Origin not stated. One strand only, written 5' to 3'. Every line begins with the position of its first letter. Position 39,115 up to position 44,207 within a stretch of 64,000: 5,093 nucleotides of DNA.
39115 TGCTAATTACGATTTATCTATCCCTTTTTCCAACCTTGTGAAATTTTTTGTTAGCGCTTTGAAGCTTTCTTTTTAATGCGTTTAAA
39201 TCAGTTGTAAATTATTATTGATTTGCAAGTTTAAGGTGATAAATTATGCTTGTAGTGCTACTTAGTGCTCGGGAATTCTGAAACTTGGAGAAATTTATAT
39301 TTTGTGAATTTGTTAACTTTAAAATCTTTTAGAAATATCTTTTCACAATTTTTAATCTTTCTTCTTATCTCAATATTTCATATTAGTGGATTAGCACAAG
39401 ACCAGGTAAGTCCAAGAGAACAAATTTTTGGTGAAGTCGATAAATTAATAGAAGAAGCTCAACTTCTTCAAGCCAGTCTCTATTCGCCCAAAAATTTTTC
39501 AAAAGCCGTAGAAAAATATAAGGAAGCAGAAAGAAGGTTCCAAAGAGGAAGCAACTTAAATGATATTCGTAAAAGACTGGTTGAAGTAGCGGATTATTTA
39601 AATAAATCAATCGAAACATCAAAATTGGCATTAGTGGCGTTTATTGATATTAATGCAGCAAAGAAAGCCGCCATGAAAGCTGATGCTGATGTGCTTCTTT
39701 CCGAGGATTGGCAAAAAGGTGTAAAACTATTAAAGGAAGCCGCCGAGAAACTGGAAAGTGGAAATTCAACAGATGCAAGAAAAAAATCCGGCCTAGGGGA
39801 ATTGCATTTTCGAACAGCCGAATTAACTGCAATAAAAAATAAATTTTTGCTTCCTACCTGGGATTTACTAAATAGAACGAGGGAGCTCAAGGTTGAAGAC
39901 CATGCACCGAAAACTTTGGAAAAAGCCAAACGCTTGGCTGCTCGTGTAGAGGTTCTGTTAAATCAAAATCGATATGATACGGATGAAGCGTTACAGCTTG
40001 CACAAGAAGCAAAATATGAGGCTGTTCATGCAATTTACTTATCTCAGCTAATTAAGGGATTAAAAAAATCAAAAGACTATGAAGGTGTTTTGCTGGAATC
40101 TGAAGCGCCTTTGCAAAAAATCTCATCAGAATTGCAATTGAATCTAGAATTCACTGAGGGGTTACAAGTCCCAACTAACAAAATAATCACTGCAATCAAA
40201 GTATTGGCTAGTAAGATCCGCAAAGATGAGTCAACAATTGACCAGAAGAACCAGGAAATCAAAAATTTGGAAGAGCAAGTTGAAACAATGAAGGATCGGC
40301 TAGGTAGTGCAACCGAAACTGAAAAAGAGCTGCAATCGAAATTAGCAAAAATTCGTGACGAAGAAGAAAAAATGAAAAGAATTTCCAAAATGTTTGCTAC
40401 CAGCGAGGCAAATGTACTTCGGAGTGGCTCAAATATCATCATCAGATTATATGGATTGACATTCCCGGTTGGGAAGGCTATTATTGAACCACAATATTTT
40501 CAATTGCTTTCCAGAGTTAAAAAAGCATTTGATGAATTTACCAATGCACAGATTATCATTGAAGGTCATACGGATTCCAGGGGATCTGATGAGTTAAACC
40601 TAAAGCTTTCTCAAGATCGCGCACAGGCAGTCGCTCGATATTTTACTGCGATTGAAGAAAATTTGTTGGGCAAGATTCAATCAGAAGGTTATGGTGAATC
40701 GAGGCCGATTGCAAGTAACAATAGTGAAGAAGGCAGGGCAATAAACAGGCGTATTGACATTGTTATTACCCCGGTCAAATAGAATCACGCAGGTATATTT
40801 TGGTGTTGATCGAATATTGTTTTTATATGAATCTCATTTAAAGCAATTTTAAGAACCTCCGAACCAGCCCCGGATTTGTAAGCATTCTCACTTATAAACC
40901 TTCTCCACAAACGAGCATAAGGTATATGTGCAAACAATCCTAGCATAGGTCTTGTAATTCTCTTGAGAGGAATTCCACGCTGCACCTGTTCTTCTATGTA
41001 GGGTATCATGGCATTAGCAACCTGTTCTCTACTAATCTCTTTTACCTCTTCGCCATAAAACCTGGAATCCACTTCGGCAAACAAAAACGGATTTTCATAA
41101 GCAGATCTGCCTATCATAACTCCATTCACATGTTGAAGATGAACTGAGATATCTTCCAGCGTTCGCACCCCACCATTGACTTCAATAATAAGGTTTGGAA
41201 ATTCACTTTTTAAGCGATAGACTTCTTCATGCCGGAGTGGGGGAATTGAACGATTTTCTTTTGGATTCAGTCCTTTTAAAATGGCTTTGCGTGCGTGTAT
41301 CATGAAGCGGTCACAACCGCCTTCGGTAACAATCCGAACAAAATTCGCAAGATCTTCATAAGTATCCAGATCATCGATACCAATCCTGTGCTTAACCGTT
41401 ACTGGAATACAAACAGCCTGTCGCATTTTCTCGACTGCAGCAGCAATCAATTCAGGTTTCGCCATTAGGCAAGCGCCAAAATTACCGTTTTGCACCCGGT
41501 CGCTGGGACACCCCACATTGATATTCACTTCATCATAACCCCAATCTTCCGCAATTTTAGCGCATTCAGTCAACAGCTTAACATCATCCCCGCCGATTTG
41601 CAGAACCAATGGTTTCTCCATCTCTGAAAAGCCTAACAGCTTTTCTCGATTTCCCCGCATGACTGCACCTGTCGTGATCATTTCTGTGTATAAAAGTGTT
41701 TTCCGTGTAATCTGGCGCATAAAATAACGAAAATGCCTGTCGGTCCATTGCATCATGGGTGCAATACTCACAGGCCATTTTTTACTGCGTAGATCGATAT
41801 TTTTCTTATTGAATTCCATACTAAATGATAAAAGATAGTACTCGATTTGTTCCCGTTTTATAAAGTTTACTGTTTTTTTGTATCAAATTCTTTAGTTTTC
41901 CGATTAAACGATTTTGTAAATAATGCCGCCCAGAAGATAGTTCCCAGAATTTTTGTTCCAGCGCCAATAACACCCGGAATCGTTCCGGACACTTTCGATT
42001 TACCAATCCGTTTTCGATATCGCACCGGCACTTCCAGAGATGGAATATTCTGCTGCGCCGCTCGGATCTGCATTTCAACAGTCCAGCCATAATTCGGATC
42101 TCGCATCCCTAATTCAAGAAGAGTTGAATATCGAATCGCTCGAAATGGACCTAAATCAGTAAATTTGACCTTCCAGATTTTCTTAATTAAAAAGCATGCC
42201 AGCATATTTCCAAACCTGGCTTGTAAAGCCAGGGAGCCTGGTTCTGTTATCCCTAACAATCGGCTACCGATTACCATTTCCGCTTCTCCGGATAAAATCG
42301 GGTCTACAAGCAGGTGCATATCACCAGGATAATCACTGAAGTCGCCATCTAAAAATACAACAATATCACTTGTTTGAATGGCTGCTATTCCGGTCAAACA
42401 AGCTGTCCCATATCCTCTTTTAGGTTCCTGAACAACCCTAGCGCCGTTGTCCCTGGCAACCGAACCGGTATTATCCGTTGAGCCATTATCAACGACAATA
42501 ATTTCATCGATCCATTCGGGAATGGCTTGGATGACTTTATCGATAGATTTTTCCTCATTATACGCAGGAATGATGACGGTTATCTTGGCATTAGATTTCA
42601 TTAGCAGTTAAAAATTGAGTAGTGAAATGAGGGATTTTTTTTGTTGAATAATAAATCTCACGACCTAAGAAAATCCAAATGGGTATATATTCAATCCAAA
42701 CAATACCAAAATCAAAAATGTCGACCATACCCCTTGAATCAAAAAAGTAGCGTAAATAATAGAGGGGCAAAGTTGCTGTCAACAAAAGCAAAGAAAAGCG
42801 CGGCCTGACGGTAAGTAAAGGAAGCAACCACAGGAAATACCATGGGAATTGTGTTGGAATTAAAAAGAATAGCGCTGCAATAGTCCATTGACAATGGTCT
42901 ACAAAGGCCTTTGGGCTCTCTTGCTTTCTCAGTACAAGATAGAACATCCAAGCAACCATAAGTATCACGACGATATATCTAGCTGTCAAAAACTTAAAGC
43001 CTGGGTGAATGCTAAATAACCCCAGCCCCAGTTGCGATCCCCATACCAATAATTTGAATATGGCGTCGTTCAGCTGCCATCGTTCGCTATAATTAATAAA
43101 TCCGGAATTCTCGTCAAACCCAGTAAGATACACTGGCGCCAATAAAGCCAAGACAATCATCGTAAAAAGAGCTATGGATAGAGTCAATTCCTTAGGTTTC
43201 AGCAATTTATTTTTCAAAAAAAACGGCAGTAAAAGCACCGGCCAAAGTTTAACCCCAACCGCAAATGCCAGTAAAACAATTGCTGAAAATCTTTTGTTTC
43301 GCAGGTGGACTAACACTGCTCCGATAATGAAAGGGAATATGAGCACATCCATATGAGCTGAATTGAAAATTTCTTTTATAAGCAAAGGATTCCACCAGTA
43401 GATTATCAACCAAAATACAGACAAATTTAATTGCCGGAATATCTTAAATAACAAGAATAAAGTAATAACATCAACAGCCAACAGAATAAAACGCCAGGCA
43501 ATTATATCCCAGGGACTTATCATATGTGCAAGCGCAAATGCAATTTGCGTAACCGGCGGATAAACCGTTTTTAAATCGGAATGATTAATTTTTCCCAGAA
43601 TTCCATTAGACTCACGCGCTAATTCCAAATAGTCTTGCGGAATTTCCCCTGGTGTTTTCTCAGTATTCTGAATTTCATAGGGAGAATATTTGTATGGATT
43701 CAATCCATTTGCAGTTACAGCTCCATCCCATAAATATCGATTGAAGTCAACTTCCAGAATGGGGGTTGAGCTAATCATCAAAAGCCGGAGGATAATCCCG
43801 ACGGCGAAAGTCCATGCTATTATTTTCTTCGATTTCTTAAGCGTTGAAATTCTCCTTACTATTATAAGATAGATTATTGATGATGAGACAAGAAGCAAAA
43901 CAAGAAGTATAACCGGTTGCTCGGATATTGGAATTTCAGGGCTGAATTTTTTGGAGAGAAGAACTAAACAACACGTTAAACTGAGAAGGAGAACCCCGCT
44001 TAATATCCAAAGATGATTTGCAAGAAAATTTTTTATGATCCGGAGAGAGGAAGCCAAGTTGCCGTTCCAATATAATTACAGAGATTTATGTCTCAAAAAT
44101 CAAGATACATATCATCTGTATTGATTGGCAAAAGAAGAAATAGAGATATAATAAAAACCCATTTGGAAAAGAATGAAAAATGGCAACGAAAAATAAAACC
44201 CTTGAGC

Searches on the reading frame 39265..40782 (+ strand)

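Call 72: search_protein_families(library=pfam, max_evalue=0.00001, proteins=[window:39265-40782:+])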
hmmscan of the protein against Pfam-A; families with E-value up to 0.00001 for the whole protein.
window:39265-40782:+ (505 aa): 1 family
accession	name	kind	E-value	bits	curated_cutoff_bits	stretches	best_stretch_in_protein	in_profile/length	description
PF00691.25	OmpA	-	1.2e-18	67.6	27.2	1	399-495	1-98/98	OmpA family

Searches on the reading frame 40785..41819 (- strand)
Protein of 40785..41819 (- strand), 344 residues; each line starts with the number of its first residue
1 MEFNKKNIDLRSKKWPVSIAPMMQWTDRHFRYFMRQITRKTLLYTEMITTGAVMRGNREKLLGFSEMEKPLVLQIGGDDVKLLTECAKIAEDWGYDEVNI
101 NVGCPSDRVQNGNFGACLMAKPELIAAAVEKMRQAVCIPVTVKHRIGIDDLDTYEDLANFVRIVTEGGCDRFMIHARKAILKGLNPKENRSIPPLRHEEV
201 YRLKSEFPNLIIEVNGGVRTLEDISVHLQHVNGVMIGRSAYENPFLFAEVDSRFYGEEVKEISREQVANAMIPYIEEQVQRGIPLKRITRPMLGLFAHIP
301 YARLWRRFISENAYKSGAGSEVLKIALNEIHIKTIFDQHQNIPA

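Call 72: search_protein_families(library=pfam, max_evalue=0.00001, proteins=[window:40785-41819:-])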
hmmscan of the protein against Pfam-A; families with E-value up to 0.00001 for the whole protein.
window:40785-41819:- (344 aa): 1 family
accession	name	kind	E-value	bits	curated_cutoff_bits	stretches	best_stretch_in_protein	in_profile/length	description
PF01207.24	Dus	-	1.8e-87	293.8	20.4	1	19-323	2-303/311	Dihydrouridine synthase (Dus)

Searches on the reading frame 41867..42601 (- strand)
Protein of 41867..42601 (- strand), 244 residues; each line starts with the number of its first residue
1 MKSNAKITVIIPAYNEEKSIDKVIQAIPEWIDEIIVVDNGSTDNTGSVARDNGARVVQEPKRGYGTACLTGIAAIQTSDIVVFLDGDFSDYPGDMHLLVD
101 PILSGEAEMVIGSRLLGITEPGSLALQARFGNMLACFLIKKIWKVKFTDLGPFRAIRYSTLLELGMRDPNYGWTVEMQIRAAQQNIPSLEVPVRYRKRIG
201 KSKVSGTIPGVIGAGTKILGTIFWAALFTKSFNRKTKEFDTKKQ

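Call 72: search_protein_families(library=pfam, max_evalue=0.00001, proteins=[window:41867-42601:-])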
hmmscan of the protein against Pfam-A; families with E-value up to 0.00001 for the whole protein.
window:41867-42601:- (244 aa): 1 family
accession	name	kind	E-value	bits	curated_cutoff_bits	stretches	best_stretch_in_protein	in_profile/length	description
PF00535.33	Glycos_transf_2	-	2.6e-24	86.5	23.3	1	8-156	1-158/168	Glycosyl transferase family 2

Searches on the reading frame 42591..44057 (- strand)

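Call 72: search_protein_families(library=pfam, max_evalue=0.00001, proteins=[window:42591-44057:-])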
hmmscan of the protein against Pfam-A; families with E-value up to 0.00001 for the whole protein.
window:42591-44057:- (488 aa): 1 family
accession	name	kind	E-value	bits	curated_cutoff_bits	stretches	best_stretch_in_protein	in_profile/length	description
PF09594.16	GT87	-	4.5e-06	27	25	1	165-386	2-223/237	Glycosyltransferase family 87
